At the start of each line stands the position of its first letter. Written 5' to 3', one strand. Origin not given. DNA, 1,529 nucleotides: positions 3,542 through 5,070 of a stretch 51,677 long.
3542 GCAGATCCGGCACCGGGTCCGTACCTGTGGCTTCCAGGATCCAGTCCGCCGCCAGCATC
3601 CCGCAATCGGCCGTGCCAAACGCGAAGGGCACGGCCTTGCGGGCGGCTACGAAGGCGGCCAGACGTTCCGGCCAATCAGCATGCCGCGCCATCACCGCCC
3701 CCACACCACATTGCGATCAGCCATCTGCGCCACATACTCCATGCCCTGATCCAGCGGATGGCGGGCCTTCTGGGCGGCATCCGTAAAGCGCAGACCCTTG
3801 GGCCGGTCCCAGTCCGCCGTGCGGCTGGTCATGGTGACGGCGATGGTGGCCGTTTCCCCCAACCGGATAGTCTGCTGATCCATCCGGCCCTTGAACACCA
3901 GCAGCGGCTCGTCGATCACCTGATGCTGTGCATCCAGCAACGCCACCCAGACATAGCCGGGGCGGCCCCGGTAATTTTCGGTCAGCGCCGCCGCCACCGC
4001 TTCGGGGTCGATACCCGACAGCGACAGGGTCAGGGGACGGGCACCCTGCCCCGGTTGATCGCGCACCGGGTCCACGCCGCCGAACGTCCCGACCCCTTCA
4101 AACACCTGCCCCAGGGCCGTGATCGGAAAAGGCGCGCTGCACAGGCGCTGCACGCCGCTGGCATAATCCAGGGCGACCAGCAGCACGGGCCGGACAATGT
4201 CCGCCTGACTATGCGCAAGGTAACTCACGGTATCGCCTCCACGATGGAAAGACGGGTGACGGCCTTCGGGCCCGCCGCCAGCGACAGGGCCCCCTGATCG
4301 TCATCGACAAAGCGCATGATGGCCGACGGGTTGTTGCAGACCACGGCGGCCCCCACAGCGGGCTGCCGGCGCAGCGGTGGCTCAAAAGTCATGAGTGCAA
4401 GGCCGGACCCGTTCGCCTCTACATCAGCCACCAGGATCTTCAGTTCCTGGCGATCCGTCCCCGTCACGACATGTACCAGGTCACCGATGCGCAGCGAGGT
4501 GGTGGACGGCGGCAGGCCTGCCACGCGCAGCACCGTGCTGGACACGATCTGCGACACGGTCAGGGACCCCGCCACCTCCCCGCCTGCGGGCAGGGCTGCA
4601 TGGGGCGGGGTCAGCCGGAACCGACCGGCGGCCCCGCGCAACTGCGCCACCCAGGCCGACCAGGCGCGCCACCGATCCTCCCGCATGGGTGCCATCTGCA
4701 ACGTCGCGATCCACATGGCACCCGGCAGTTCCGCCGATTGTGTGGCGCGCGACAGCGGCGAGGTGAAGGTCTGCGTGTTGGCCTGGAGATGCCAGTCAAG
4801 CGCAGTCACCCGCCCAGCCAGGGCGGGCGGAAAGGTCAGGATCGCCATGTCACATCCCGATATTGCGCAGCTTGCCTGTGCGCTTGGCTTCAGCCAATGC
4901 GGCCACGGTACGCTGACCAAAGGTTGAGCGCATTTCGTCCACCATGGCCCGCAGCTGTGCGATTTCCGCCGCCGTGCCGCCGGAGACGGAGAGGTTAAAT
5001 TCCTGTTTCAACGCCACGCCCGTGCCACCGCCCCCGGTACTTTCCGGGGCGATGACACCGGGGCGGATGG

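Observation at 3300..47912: Fourteen evenly dispersed copies of the 15-bp palindrome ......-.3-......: a candidate genome-wide operator/centromere network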

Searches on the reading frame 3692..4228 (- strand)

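Call 77: search_protein_families(library=phrogs, proteins=[window:3692-4228:-], max_evalue=0.001)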
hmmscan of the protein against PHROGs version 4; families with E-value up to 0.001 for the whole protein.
window:3692-4228:- (178 aa): 2 families
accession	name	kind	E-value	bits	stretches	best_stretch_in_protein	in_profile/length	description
phrog_2048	-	tail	3.1e-49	169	1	8-178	187-360/390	tail protein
phrog_30024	-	unknown function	6.7e-05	23.6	1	12-118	19-123/135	-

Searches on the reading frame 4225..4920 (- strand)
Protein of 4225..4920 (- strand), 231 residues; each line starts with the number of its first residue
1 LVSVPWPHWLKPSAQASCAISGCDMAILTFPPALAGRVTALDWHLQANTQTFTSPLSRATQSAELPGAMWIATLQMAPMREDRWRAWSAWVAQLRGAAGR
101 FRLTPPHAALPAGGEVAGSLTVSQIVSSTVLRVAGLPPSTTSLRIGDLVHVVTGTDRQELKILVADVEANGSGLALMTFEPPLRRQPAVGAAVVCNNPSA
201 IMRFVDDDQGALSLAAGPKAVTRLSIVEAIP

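Call 77: search_protein_families(library=phrogs, proteins=[window:4225-4920:-], max_evalue=0.001)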
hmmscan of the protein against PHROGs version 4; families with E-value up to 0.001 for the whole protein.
window:4225-4920:- (231 aa): 1 family
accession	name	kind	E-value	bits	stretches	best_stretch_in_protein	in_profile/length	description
phrog_1302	-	tail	9.7e-42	143.7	1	28-230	3-200/201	distal tail protein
